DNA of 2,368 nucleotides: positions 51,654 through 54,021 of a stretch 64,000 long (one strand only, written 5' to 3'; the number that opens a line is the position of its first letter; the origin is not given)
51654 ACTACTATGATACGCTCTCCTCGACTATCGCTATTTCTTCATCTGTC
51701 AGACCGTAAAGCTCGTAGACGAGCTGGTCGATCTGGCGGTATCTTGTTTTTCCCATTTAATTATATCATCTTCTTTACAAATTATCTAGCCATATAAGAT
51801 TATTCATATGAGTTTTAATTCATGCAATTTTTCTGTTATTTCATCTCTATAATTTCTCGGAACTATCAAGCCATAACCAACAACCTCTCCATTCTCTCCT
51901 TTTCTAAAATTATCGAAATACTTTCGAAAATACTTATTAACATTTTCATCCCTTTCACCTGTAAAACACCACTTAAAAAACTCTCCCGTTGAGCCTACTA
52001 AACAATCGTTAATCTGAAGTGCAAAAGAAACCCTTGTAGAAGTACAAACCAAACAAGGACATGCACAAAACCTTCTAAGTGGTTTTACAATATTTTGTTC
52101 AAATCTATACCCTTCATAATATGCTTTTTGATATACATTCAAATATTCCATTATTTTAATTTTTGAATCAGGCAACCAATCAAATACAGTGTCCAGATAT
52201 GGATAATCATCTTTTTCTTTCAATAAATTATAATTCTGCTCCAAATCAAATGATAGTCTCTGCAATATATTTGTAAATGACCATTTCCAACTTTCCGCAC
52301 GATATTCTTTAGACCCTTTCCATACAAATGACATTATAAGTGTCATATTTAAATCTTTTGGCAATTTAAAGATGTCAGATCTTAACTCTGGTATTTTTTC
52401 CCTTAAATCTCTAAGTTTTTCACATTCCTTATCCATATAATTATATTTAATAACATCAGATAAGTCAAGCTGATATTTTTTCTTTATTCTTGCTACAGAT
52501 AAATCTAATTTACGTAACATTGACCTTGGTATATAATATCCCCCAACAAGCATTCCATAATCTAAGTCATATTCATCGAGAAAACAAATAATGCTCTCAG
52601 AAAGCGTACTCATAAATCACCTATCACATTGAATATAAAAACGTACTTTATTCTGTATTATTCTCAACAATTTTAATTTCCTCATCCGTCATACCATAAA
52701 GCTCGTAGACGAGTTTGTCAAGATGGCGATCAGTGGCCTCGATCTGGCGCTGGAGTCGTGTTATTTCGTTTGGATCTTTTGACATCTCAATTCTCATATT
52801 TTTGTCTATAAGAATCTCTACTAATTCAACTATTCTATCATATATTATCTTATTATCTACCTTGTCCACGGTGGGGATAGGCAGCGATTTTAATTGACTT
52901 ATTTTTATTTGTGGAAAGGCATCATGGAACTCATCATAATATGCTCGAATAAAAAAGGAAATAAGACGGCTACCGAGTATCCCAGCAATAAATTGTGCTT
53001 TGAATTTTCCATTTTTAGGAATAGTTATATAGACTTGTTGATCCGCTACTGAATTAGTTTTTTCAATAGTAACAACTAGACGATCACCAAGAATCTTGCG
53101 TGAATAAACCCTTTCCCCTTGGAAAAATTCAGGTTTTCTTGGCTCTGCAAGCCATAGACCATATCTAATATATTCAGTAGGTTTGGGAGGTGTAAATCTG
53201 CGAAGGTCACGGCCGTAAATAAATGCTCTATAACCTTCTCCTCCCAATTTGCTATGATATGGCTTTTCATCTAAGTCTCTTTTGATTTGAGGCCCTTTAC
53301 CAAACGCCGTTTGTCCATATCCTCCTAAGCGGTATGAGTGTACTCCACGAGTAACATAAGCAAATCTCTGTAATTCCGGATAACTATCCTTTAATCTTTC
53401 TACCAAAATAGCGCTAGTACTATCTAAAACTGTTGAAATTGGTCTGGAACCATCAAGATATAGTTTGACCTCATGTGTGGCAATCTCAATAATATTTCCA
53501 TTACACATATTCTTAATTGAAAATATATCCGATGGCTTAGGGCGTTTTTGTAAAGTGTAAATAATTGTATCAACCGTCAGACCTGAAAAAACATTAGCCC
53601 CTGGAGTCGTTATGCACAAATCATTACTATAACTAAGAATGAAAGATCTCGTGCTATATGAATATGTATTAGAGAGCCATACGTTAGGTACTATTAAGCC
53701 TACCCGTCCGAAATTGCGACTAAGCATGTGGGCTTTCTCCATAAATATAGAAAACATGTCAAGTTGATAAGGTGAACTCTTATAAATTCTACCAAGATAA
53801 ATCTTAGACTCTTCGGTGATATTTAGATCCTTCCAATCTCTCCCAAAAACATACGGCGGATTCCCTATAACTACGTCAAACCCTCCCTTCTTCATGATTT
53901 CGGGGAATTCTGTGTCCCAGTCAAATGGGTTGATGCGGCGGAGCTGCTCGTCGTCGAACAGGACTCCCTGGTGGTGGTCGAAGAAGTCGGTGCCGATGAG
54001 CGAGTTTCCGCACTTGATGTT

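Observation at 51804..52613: Unknown 269-aa AT-rich gene riding with the RM specificity cassette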

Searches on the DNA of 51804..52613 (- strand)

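Call 26: search_rna_families(sources=[L006, L007, L011, L012, L013, L014], threshold=gathering)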
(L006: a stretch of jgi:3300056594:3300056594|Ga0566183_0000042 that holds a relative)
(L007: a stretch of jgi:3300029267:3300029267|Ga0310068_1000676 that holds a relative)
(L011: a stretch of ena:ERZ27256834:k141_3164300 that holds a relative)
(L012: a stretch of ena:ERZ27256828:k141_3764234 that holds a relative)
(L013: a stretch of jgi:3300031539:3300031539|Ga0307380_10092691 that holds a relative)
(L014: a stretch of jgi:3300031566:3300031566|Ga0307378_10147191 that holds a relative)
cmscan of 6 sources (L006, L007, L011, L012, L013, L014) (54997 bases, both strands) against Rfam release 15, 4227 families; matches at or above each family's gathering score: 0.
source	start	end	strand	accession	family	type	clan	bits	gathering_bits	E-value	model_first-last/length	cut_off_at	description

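Call 41: search_rna_families(sources=[L006, L007, L011, L015, L016], threshold=evalue, max_evalue=1)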
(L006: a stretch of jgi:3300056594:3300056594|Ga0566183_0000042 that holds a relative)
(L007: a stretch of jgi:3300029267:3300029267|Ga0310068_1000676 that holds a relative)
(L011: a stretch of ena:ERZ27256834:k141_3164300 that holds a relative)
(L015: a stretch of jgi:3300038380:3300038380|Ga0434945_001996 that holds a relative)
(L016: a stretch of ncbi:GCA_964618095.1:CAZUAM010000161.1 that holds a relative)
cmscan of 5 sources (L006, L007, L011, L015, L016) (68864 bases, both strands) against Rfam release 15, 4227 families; matches with E-value up to 1: 0.
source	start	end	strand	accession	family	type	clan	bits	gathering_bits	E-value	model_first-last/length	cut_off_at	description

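Call 67: search_rna_families(sources=[L081, L082, L083, L085, L086, L087, L088, L089, L090, L091, L092, L093, L094, L095], threshold=gathering)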
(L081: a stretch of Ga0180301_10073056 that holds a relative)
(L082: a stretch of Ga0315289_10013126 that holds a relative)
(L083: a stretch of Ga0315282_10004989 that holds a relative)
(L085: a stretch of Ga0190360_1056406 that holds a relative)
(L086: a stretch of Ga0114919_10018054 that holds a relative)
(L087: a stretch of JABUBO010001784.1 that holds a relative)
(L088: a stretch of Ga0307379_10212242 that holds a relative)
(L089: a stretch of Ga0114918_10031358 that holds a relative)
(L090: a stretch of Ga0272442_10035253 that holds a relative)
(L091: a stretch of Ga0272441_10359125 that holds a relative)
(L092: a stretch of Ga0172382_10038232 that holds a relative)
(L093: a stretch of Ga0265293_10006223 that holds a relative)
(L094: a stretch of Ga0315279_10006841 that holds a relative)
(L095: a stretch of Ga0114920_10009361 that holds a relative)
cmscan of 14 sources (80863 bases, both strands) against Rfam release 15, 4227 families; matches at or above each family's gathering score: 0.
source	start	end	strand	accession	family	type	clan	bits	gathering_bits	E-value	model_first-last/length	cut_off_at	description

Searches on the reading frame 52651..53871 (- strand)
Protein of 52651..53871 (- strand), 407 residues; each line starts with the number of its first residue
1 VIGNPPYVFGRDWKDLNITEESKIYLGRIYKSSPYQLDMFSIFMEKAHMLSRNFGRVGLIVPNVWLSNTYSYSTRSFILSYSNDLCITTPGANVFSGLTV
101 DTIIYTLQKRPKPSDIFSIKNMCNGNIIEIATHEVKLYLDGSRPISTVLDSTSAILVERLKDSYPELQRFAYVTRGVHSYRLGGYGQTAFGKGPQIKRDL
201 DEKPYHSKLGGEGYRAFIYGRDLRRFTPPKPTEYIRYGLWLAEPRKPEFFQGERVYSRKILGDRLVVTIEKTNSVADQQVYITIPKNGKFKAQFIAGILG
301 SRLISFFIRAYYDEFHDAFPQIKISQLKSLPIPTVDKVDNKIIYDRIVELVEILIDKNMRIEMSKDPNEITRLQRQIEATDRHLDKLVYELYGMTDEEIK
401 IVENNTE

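Call 83: find_homologous_proteins(query=window:52651-53871:-, max_evalue=1e-10)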
Query window:52651-53871:- (407 aa): 171 proteins with E <= 1e-10 among 3968 candidates; the best 120 are listed.
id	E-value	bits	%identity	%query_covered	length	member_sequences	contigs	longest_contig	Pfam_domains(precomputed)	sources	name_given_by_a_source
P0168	1.9e-174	598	66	100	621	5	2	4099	PF02384.23,PF07669.18,PF12950.14,PF01170.25,PF20473.5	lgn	-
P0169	7.8e-171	587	65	99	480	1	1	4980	PF07669.18,PF12950.14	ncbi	ncbi:MAG: Eco57I restriction-modification methylase domain-containing protein, partial [Candidatus B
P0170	1.2e-168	579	64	99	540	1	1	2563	PF07669.18,PF12950.14,PF20473.5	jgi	jgi:hypothetical protein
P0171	2.5e-161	555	61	99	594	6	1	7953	PF02384.23,PF07669.18,PF12950.14,PF20473.5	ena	-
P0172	2.1e-160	552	62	99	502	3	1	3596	PF07669.18,PF12950.14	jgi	-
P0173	1.7e-158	546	60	100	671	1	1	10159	PF02384.23,PF07669.18,PF12950.14,PF20473.5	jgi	-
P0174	7.5e-158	544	61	100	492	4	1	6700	PF07669.18,PF12950.14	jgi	-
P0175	1.4e-155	536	61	99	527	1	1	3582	PF07669.18,PF12950.14,PF20473.5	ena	-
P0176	1.3e-146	507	57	99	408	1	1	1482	PF07669.18,PF12950.14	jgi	jgi:adenine-specific DNA-methyltransferase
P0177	6.8e-145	501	61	89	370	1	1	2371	PF12950.14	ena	-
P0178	2.4e-142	493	56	99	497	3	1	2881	PF02384.23,PF07669.18,PF12950.14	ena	-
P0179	4.3e-142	492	61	90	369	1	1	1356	PF07669.18,PF12950.14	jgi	jgi:hypothetical protein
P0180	5.2e-140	485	61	88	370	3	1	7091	PF07669.18,PF12950.14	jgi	jgi:hypothetical protein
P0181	9.8e-140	484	60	90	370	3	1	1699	PF07669.18,PF12950.14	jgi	jgi:hypothetical protein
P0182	1.8e-139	483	55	97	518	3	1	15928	PF07669.18,PF12950.14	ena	-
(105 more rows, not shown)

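Call 84: find_encoding_contigs(protein=P0173, flank=4000, max_places=1)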
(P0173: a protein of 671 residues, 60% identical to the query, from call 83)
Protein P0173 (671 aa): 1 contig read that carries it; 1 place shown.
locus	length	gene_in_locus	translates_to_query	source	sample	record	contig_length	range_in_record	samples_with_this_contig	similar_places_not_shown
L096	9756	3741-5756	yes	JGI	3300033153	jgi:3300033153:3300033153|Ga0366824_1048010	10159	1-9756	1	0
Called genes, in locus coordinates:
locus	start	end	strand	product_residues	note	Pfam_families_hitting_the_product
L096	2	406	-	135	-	?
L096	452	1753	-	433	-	PF07690:MFS_1, PF00083:Sugar_tr (weak), PF07690:MFS_1, PF12832:MFS_1_like (weak)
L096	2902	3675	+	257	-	PF04313:HSDR_N (weak)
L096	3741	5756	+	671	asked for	PF02384:N6_Mtase, PF20473:MmeI_Mtase, PF07669:Eco57I, PF12950:TaqI_C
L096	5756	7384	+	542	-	-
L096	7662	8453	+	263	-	-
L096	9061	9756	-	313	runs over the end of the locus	PF00188:CAP, PF01476:LysM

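Call 85: find_encoding_contigs(protein=P0171, flank=4000, max_places=1)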
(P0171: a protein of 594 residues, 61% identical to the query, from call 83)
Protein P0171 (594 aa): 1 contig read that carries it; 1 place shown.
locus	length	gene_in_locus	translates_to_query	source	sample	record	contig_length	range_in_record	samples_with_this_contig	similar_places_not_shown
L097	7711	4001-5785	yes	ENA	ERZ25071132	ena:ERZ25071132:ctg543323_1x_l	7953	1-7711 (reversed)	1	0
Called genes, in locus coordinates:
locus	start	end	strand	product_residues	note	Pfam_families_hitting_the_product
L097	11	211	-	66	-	-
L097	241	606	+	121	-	-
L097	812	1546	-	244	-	PF01726:LexA_DNA_bind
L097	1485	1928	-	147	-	PF00589:Phage_integrase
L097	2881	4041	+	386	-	PF04313:HSDR_N (faint)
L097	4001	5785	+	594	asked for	PF20473:MmeI_Mtase, PF07669:Eco57I, PF02384:N6_Mtase (weak), PF12950:TaqI_C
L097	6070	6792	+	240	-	PF00160:Pro_isomerase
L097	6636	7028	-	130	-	-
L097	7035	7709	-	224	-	?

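Call 86: find_encoding_contigs(protein=P0168, flank=4000, max_places=2)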
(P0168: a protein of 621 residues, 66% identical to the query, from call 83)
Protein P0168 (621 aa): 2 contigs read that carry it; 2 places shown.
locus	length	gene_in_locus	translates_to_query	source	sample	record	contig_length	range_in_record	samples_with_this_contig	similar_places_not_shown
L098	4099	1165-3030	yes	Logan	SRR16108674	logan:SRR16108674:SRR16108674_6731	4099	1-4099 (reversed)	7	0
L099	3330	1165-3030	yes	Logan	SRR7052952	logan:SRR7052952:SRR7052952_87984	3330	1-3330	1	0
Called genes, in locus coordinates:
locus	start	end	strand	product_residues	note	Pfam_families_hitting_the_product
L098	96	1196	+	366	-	PF04313:HSDR_N (weak)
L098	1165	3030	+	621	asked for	PF01170:UPF0020 (faint), PF02384:N6_Mtase (faint), PF20473:MmeI_Mtase, PF07669:Eco57I, PF12950:TaqI_C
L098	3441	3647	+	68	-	PF09720:Unstab_antitox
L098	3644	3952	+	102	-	-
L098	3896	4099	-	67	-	?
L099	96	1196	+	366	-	PF04313:HSDR_N (weak)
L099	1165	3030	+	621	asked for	PF01170:UPF0020 (faint), PF02384:N6_Mtase (faint), PF20473:MmeI_Mtase, PF07669:Eco57I, PF12950:TaqI_C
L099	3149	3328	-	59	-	?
